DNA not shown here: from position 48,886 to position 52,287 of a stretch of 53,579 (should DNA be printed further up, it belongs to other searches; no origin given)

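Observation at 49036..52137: Giant Zn-ribbon methyltransferase-like protein with a degenerate catalytic motif and a nuclease-like C-terminus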

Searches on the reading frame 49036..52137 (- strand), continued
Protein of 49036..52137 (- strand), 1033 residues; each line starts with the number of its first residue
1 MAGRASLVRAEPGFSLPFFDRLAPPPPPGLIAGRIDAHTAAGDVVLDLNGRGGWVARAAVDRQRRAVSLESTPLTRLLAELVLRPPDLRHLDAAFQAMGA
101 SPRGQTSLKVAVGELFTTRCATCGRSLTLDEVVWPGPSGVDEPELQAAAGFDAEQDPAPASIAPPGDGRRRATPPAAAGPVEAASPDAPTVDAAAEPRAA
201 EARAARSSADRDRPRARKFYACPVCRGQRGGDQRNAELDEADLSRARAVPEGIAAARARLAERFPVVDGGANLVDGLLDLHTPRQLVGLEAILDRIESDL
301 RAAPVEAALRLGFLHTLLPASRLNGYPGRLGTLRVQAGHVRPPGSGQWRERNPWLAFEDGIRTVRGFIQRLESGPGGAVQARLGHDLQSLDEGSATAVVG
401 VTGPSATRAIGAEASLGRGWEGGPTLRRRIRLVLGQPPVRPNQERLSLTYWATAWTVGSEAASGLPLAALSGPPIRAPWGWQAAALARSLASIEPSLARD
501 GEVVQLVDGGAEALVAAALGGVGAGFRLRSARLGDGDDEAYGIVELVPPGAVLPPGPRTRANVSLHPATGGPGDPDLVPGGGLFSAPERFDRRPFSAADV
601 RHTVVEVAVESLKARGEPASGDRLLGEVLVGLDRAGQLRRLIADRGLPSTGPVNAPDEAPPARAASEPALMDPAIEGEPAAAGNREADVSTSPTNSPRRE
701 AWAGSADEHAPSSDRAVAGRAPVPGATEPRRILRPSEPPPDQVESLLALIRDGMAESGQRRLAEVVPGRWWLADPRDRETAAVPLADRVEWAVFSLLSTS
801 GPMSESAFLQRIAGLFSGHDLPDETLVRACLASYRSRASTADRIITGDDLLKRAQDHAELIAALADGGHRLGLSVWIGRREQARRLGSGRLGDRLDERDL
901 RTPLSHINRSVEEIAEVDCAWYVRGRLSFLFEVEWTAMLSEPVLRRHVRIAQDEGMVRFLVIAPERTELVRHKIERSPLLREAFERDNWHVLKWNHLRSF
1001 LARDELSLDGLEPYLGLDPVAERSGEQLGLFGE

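Call 60: fold_search(model_id=the predicted structure, library=viral)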
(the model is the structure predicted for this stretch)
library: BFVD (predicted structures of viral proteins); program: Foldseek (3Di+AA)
matches with E <= 10: 130; with E <= 0.001: 0
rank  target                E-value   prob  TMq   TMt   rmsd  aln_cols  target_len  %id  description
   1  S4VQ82                8.9e-03  1.00  0.20  0.38  10.8       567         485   10  site-specific DNA-methyltransferase (cytosine-N(4)-specific) [Pandoravirus dulcis]
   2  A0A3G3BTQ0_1          9.0e-02  0.16  0.09  0.07  34.9       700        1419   16  RNA-dependent RNA polymerase [Ingleside virus]
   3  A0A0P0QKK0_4          1.5e-01  0.18  0.11  0.08  29.0       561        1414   13  (no name in the UniProt tables at hand)
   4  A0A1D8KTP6            1.6e-01  0.82  0.09  0.37   7.2       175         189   10  Restriction endonuclease [Synechococcus phage S-CAM7]
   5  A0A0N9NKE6            1.9e-01  0.84  0.06  0.37  12.2       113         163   22  (no name in the UniProt tables at hand)
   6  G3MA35                2.2e-01  0.84  0.06  0.15  11.2        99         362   16  Gp294 [Bacillus phage G]
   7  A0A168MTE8            2.6e-01  0.07  0.08  0.07  33.2       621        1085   11  (no name in the UniProt tables at hand)
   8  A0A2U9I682            2.7e-01  0.60  0.06  0.38   5.7        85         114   13  Large polymerase protein (Fragment) [avian paramyxovirus 6]
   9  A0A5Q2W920            3.0e-01  0.93  0.06  0.14   3.7        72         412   26  (no name in the UniProt tables at hand)
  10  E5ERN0                3.8e-01  0.94  0.06  0.18   2.3        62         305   24  (no name in the UniProt tables at hand)
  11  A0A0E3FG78            3.8e-01  0.38  0.09  0.27  13.8       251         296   12  Uncharacterized protein [Synechococcus phage ACG-2014i]
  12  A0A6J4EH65            4.0e-01  0.35  0.08  0.32  12.7       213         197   11  (no name in the UniProt tables at hand)
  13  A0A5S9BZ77            5.6e-01  0.69  0.06  0.24  12.1       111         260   17  DNA methyltransferase [Tenacibaculum phage PTm1]
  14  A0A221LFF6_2          5.9e-01  0.41  0.06  0.08   7.8        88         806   12  RNA-directed RNA polymerase (Fragment) [Barns Ness beadlet anemone chu-like virus 1]
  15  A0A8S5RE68            6.2e-01  0.84  0.06  0.34   9.6        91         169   20  Adenine-specific methyltransferase [virus sp. ctd0M1]
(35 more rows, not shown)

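Call 63: find_encoding_contigs(protein=P0358, flank=8000, max_places=1)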
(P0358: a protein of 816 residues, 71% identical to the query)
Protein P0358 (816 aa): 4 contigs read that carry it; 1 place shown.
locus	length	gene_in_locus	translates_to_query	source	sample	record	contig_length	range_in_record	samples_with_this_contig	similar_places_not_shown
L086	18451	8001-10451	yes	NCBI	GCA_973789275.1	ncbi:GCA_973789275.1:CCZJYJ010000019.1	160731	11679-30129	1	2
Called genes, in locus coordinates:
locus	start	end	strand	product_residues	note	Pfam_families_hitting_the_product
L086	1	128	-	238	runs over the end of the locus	PF01712:dNK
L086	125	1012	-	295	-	PF01497:Peripla_BP_2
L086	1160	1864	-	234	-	-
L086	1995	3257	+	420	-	PF00275:EPSP_synthase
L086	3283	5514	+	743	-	-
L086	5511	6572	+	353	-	PF01075:Glyco_transf_9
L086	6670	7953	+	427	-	PF03952:Enolase_N, PF00113:Enolase_C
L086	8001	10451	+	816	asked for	PF01555:N6_N4_Mtase, PF02086:MethyltransfD12 (faint), PF03602:Cons_hypoth95 (faint), PF27126:NmeDI_C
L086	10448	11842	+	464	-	PF02878:PGM_PMM_I, PF02879:PGM_PMM_II, PF02880:PGM_PMM_III, PF00408:PGM_PMM_IV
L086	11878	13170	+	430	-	PF16268:DUF4921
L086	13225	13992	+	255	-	PF00561:Abhydrolase_1, PF00975:Thioesterase, PF07819:PGAP1 (faint), PF12146:Hydrolase_4, PF12697:Abhydrolase_6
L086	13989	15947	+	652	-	PF00005:ABC_tran, PF02463:SMC_N (faint), PF03193:RsgA_GTPase (faint), PF13555:AAA_29 (faint), PF01926:MMR_HSR1 (faint), PF12848:ABC_tran_Xtn, PF00005:ABC_tran, PF16326:ABC_tran_CTD, +1 more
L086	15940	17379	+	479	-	PF01938:TRAM, PF13649:Methyltransf_25 (faint), PF05958:tRNA_U5-meth_tr, PF13847:Methyltransf_31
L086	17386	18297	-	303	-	PF02129:Peptidase_S15, PF00561:Abhydrolase_1, PF02273:Acyl_transf_2 (weak), PF12146:Hydrolase_4, PF12697:Abhydrolase_6, PF00326:Peptidase_S9, PF01738:DLH (weak), PF12146:Hydrolase_4 (weak), +1 more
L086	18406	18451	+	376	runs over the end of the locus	PF13439:Glyco_transf_4 (weak), PF20706:GT4-conflict (weak), PF00534:Glycos_transf_1, PF13692:Glyco_trans_1_4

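Call 64: find_encoding_contigs(protein=P0375, flank=8000, max_places=1)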
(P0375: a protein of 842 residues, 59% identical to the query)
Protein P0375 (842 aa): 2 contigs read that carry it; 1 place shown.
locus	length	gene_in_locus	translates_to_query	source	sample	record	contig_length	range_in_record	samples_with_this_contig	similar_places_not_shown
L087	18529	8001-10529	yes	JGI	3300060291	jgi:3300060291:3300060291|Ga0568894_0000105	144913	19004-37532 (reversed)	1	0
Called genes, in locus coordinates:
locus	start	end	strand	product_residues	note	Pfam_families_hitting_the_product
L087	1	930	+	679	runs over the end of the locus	PF00884:Sulfatase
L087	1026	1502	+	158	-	PF01592:NifU_N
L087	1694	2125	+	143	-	-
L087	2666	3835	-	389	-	PF04055:Radical_SAM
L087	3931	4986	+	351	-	PF04055:Radical_SAM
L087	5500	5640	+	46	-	-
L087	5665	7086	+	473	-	PF04055:Radical_SAM, PF13186:SPASM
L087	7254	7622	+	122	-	PF20582:UPF0758_N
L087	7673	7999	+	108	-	PF20582:UPF0758_N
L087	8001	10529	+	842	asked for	PF01555:N6_N4_Mtase, PF02086:MethyltransfD12 (weak), PF03602:Cons_hypoth95 (faint), PF27126:NmeDI_C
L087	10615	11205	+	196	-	PF05908:Gamma_PGA_hydro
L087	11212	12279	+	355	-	PF01544:CorA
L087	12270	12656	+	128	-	PF00472:RF-1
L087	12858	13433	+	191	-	PF12917:YfbR-like, PF13023:HD_3, PF01966:HD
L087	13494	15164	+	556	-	PF01266:DAO (faint), PF07992:Pyr_redox_2, PF13738:Pyr_redox_3, PF00070:Pyr_redox, PF02852:Pyr_redox_dim, PF00581:Rhodanese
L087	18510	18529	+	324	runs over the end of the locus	PF08241:Methyltransf_11 (faint), PF13649:Methyltransf_25 (faint), PF01555:N6_N4_Mtase, PF01170:UPF0020 (weak)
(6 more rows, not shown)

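Call 74: search_dna_similar(query=P0375, collection=plasmids, mode=protein, max_rows=12)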
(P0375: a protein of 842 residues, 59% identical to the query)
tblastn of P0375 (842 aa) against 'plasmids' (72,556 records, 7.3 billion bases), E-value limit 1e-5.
Records with a match: 34; places in all: 45; records where one place covers at least 80% of the query: 0.
Best place of each record, by identity: <60% 34.
By first word of the organism name: Streptomyces 4; Paenarthrobacter 3; Clostridium 2; Enterococcus 2; Kurthia 1; Thiospirochaeta 1; Arthrobacter 1; Halorarius 1; Pseudarthrobacter 1; Roseicitreum 1; and 17 more.
By predicted mobility (MOB-suite, as given by PLSDB): non-mobilizable 20; conjugative 10; mobilizable 4.
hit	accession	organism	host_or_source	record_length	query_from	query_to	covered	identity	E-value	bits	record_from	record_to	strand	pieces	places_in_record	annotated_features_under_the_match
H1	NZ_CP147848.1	Kurthia gibsonii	water,water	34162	21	560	64%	28.9%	2e-40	227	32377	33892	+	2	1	DNA methyltransferase | helix-turn-helix domain-containing protein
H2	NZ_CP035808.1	Thiospirochaeta perfilievii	cell culture,Thiodendron" bacterial ...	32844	19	486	56%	28.0%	2e-49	197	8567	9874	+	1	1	DNA methyltransferase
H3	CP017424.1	Arthrobacter sp. ZXY-2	whole organism,soil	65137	7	542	64%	22.3%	2e-24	118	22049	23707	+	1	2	DNA methylase | transcriptional regulator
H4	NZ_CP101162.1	Halorarius halobius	cell culture,salt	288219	26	435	49%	28.2%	9e-44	180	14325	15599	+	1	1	DNA methyltransferase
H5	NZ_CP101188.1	Paenarthrobacter ureafaciens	mixed culture,soil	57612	9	527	62%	22.2%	1e-23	115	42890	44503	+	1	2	DNA methyltransferase | helix-turn-helix transcriptional regulator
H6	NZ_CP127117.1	Paenarthrobacter sp. R1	cell culture,sediment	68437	9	527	62%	22.2%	1e-23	115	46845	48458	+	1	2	DNA methyltransferase | helix-turn-helix transcriptional regulator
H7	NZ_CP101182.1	Paenarthrobacter ureafaciens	mixed culture,soil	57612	9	527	62%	22.2%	1e-23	115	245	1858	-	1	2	DNA methyltransferase | helix-turn-helix transcriptional regulator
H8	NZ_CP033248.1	Clostridium butyricum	environment swab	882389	31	503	56%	23.6%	2e-23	115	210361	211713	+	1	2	DNA methyltransferase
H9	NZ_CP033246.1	Clostridium butyricum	Homo sapiens,stool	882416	31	503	56%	23.6%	2e-23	115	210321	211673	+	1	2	DNA methyltransferase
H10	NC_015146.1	Pseudarthrobacter phenanthrenivorans Sphe3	creosote-polluted soil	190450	9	447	52%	22.4%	2e-23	115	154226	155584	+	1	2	DNA methyltransferase | helix-turn-helix transcriptional regulator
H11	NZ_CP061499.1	Roseicitreum antarcticum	Intertidal sediment,Sandy intertidal ...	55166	50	489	52%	21.9%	8e-12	77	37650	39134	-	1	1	DNA methyltransferase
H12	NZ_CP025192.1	Roseomonas mucosa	Homo sapiens,clinical, human skin, ...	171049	160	489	39%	24.0%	1e-11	77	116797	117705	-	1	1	DNA methyltransferase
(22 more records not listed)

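Call 75: search_dna_similar(query=P0375, collection=phages, mode=protein, max_rows=12)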
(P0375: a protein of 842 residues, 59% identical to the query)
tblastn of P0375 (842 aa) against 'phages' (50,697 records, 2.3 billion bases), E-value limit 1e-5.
Records with a match: 1; places in all: 2; records where one place covers at least 80% of the query: 0.
Best place of each record, by identity: <60% 1.
By first word of the organism name: Bacteriophage 1.
By host as written in the record: - 1.
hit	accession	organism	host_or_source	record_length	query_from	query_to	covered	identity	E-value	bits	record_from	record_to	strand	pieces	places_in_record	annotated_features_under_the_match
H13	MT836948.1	Bacteriophage sp.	human fecal samples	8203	22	561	64%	24.5%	5e-31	137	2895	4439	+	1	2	record has no annotation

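Call 76: get_annotated_region(hit=H2, flank=4000)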
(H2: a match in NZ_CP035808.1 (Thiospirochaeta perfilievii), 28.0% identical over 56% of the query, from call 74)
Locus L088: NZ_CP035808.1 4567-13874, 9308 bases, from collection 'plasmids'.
description: Thiospirochaeta perfilievii strain P plasmid pSpe, complete sequence
organism: Thiospirochaeta perfilievii (NCBI taxid 252967)
taxonomy: Bacteria; Spirochaetota; Spirochaetia; Spirochaetales; Spirochaetaceae; Thiospirochaeta; Thiospirochaeta perfilievii
host: -; source: cell culture,Thiodendron" bacterial sulfur mat from mineral sulfide spring; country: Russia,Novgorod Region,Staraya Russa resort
typing (MOB-suite, as given by PLSDB): non-mobilizable
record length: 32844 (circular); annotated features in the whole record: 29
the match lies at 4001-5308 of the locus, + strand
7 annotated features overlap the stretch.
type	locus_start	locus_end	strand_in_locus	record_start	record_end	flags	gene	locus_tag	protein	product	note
CDS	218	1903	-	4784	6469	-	-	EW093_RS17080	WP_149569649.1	DUF2357 domain-containing protein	-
CDS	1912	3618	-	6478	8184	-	-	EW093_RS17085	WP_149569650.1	hypothetical protein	-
CDS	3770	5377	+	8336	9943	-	-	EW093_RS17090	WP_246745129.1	DNA methyltransferase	GO:0006306 - DNA methylation [Evidence IEA]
CDS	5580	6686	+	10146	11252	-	-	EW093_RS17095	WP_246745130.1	DNA cytosine methyltransferase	GO:0006304 - DNA modification [Evidence IEA]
CDS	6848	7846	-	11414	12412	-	-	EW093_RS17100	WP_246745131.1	PDDEXK nuclease domain-containing protein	-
CDS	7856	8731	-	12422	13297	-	-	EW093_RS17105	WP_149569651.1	hypothetical protein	-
CDS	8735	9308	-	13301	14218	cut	-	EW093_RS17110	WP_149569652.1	AAA family ATPase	-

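Call 77: get_annotated_region(hit=H1, flank=4000)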
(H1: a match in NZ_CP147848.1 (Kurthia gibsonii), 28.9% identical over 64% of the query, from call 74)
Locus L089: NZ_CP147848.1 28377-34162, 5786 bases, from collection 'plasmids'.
description: Kurthia gibsonii strain ND2 plasmid pND2a, complete sequence
organism: Kurthia gibsonii (NCBI taxid 33946)
taxonomy: Bacteria; Bacillota; Bacilli; Bacillales; Planococcaceae; Kurthia; Kurthia gibsonii
host: -; source: water,water; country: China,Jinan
typing (MOB-suite, as given by PLSDB): non-mobilizable
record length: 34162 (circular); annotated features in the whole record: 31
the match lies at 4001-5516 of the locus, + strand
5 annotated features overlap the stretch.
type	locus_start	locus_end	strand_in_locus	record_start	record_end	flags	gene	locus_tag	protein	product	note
CDS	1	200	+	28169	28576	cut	-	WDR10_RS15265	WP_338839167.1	hypothetical protein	-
CDS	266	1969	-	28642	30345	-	-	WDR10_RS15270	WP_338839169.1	DUF2357 domain-containing protein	-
CDS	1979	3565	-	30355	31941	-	-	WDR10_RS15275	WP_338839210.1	AAA family ATPase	-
CDS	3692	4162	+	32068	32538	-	-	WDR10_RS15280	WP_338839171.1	helix-turn-helix domain-containing protein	-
CDS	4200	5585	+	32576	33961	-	-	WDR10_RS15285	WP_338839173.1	DNA methyltransferase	GO:0006306 - DNA methylation [Evidence IEA]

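Call 89: search_protein_families(library=ncbifam, proteins=[P0375, P0308, P0330, P0184, P0298, P0287, P0141], max_evalue=0.001)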
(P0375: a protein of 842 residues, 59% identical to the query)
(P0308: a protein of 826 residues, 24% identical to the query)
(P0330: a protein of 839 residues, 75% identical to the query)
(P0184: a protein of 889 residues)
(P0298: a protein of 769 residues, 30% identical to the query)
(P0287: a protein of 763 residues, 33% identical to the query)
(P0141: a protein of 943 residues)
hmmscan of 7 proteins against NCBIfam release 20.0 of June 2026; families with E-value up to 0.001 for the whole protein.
P0375 (842 aa): 4 families
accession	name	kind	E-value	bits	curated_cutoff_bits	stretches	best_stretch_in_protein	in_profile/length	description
NF008572.0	PRK11524.1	equivalog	3.1e-10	39.7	292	1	32-125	190-279/294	adenine-specific DNA-methyltransferase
NF010253.0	PRK13699.1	subfamily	6.6e-10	39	244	1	41-87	148-194/226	DNA methyltransferase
NF050803.1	DnaMtaseCcrMCaul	equivalog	9e-08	31.4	830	0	337-367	6-36/350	adenine-specific DNA-methyltransferase CcrM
NF042963.1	DUF1156_antiphage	equivalog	8.5e-05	20.8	1000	0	352-383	572-603/960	anti-phage-associated DUF1156 domain-containing protein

P0308 (826 aa): 6 families
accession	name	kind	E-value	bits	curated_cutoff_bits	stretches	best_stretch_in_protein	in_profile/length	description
NF050803.1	DnaMtaseCcrMCaul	equivalog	2.3e-13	49.8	830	2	313-344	6-37/350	adenine-specific DNA-methyltransferase CcrM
NF008572.0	PRK11524.1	equivalog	2.6e-13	49.7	292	2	308-353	12-57/294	adenine-specific DNA-methyltransferase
NF010253.0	PRK13699.1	subfamily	5.5e-12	45.8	244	2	12-56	149-193/226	DNA methyltransferase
NF042963.1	DUF1156_antiphage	equivalog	7.1e-11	41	1000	1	28-61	185-218/960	anti-phage-associated DUF1156 domain-containing protein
NF011528.0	PRK14968.1-2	equivalog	6e-05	22.6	171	1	29-63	41-75/205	putative methyltransferase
TIGR01177.1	TIGR01177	hypoth_equivalog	0.00032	20.1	316.55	0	27-57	183-213/330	TIGR01177 family methyltransferase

P0330 (839 aa): 5 families
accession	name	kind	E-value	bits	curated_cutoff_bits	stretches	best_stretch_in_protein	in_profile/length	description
NF050803.1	DnaMtaseCcrMCaul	equivalog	7.3e-13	48.1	830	2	329-416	6-80/350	adenine-specific DNA-methyltransferase CcrM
NF008572.0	PRK11524.1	equivalog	1.2e-11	44.2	292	1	323-369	11-57/294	adenine-specific DNA-methyltransferase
NF010253.0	PRK13699.1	subfamily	3.8e-11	43.1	244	1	329-356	4-31/226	DNA methyltransferase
NF042963.1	DUF1156_antiphage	equivalog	5.5e-11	41.3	1000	1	44-111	186-258/960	anti-phage-associated DUF1156 domain-containing protein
NF011528.0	PRK14968.1-2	equivalog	1.3e-05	24.8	171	1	41-78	38-75/205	putative methyltransferase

P0184 (889 aa): 0 families

P0298 (769 aa): 1 family
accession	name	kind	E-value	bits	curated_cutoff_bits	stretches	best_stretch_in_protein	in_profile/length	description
NF008572.0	PRK11524.1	equivalog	5.5e-05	22.4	292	1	27-70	202-245/294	adenine-specific DNA-methyltransferase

P0287 (763 aa): 0 families

P0141 (943 aa): 0 families
